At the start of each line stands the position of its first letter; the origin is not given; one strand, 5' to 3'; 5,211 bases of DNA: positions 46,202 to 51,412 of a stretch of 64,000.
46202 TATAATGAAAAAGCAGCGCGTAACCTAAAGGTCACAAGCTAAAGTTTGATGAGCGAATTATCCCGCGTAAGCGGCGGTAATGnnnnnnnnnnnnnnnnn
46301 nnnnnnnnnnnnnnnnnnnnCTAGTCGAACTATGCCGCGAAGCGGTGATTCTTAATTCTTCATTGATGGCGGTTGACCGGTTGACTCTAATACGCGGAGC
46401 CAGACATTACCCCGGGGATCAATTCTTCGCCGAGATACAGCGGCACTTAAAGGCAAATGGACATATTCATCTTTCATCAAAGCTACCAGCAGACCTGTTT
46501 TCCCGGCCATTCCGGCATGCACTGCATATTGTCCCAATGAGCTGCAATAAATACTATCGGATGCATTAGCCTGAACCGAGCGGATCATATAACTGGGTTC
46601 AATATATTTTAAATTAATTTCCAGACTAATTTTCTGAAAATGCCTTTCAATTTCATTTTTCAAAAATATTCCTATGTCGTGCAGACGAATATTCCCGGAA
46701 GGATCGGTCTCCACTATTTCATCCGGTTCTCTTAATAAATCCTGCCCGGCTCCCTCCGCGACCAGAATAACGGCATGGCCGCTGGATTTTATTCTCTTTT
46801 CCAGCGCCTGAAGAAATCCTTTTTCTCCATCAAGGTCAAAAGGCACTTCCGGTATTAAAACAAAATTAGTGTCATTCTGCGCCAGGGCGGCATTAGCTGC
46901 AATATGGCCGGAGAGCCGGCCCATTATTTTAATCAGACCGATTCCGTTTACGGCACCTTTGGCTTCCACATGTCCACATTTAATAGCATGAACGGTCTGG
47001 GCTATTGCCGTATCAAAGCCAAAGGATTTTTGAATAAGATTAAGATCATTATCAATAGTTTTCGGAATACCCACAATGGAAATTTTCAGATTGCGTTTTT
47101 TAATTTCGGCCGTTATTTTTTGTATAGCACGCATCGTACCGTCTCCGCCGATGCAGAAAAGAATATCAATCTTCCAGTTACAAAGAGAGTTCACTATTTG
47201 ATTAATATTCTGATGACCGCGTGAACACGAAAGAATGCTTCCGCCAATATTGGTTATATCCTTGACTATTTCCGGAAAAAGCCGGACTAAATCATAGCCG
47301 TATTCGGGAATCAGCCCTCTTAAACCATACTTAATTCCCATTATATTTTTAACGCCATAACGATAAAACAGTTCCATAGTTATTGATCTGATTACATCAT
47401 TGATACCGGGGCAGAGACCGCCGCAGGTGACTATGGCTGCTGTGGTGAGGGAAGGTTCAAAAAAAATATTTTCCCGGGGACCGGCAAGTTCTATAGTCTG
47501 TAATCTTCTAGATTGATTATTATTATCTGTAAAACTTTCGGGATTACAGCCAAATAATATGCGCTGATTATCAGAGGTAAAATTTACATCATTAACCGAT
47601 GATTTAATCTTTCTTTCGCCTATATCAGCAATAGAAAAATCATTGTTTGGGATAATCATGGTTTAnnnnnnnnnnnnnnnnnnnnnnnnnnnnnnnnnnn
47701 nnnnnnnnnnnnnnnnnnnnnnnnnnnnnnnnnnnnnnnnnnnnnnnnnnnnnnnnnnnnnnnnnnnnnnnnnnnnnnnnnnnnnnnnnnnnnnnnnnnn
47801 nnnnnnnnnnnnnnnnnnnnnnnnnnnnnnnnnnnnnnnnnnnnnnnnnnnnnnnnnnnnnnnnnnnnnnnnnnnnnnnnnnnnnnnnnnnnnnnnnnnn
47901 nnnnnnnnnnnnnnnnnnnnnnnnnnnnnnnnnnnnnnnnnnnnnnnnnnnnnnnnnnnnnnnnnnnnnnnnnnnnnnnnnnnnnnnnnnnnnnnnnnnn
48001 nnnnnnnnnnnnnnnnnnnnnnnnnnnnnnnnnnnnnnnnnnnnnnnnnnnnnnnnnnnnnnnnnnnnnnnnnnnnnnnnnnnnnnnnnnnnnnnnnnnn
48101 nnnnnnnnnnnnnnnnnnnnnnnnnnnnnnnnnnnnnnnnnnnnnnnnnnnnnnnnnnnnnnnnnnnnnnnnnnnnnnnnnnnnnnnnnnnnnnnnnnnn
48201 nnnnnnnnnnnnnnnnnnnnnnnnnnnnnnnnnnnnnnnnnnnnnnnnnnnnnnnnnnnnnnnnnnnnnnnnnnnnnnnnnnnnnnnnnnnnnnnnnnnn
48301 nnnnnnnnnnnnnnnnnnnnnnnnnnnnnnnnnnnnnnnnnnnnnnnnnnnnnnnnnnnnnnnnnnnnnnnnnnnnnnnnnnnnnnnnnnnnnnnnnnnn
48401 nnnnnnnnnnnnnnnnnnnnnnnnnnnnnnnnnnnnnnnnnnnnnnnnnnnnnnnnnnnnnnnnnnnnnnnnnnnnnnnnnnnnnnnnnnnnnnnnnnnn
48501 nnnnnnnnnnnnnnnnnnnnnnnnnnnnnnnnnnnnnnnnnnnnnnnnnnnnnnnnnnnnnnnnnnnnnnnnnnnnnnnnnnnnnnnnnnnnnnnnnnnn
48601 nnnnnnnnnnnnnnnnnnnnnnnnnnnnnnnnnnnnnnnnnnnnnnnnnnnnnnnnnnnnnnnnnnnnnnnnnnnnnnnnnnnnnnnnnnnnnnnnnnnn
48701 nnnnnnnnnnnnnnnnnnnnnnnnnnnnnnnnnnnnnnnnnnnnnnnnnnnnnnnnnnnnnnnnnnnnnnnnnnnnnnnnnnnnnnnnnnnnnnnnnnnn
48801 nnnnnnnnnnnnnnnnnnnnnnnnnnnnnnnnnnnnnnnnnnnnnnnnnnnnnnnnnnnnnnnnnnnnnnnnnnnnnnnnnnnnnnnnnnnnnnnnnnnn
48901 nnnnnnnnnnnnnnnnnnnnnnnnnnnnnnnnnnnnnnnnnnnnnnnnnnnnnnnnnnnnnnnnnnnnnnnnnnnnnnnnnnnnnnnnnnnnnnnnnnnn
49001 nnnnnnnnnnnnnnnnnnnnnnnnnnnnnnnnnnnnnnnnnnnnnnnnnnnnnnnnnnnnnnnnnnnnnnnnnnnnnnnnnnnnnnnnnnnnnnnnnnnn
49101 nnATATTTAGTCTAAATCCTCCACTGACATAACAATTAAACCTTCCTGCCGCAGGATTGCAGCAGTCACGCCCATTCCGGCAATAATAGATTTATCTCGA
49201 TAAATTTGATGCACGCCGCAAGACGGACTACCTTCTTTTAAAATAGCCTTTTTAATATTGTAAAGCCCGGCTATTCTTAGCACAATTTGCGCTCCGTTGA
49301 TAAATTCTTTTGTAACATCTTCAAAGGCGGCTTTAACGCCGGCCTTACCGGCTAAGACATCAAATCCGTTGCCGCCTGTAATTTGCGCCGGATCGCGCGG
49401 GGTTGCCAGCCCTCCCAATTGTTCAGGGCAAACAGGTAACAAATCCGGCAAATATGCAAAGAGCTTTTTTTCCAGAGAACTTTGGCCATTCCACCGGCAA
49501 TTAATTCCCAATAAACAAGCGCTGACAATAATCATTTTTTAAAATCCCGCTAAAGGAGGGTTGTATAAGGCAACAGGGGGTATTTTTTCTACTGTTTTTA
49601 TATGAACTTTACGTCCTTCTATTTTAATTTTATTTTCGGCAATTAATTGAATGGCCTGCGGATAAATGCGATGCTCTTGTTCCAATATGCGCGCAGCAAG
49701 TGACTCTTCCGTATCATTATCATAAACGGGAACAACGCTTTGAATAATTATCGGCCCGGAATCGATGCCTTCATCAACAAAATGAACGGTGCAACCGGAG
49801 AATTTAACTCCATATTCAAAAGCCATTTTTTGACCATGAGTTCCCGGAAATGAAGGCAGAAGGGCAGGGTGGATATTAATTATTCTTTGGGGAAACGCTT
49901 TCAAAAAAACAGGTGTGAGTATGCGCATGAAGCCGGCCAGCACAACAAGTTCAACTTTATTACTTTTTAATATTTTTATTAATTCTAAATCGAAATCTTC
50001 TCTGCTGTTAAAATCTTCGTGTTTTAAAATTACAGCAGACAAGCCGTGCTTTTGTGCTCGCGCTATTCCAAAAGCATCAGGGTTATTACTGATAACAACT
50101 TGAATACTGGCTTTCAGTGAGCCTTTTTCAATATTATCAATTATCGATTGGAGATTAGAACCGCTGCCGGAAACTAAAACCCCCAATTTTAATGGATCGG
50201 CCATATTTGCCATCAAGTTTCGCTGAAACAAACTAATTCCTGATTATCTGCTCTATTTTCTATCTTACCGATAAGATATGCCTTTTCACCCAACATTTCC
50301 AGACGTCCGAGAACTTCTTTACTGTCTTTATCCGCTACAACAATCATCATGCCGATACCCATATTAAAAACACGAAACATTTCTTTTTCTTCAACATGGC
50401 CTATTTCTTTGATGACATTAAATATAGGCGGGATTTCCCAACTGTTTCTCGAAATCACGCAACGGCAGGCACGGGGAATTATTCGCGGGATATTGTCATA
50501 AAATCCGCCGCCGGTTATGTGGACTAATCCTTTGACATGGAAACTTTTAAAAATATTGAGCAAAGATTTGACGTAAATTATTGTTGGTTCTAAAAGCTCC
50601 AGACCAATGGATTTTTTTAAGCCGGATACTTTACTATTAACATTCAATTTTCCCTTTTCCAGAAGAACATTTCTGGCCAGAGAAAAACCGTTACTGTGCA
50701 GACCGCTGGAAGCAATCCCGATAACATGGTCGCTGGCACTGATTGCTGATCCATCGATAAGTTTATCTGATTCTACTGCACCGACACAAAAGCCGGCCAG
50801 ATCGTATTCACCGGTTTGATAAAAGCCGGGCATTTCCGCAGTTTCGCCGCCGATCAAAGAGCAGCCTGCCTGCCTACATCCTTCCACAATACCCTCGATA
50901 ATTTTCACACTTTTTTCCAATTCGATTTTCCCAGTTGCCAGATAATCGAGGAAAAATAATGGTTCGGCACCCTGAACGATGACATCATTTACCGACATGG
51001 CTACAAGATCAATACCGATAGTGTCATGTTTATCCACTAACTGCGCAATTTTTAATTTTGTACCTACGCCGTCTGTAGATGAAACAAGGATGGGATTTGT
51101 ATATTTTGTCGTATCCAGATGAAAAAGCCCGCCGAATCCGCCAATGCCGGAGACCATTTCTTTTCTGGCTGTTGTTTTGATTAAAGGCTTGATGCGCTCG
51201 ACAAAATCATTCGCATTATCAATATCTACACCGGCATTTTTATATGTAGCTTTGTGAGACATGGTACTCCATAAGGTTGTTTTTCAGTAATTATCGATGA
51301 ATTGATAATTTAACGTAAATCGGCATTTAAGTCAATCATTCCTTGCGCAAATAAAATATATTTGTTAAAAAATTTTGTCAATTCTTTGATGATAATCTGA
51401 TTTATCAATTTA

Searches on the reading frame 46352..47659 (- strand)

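Call 61: search_protein_families(library=pfam, proteins=[window:46352-47659:-], max_evalue=0.00001)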
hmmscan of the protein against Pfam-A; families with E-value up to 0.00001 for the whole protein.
window:46352-47659:- (435 aa): 1 family
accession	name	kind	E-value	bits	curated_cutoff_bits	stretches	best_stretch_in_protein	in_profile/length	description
PF00365.25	PFK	-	1.6e-58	198.7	30.9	1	74-382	2-276/277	Phosphofructokinase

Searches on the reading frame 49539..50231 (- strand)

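Call 61: search_protein_families(library=pfam, proteins=[window:49539-50231:-], max_evalue=0.00001)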
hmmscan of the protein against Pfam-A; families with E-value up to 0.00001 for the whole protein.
window:49539-50231:- (230 aa): 1 family
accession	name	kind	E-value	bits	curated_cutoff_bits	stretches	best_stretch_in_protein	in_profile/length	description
PF00551.24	Formyl_trans_N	-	9e-59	198.7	26.1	1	15-194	2-181/181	Formyl transferase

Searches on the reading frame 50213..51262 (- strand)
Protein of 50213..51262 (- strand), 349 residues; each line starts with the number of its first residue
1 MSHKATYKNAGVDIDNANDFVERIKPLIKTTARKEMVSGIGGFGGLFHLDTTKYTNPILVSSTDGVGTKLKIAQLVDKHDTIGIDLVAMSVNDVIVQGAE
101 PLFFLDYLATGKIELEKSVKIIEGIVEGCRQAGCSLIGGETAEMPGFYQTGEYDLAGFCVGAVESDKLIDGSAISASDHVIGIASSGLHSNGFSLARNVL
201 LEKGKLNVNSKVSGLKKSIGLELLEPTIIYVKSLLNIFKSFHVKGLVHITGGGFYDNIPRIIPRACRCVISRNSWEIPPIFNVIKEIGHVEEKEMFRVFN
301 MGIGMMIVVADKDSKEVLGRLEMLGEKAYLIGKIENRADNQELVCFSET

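Call 61: search_protein_families(library=pfam, proteins=[window:50213-51262:-], max_evalue=0.00001)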
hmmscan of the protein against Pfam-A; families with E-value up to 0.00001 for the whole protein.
window:50213-51262:- (349 aa): 2 families
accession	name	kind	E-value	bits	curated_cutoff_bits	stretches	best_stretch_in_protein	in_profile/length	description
PF02769.27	AIRS_C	-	5.4e-29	101.8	23.1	1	178-339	4-150/156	AIR synthase related protein, C-terminal domain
PF00586.29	AIRS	-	1.7e-25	90.1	24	1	59-163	15-112/112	AIR synthase related protein, N-terminal domain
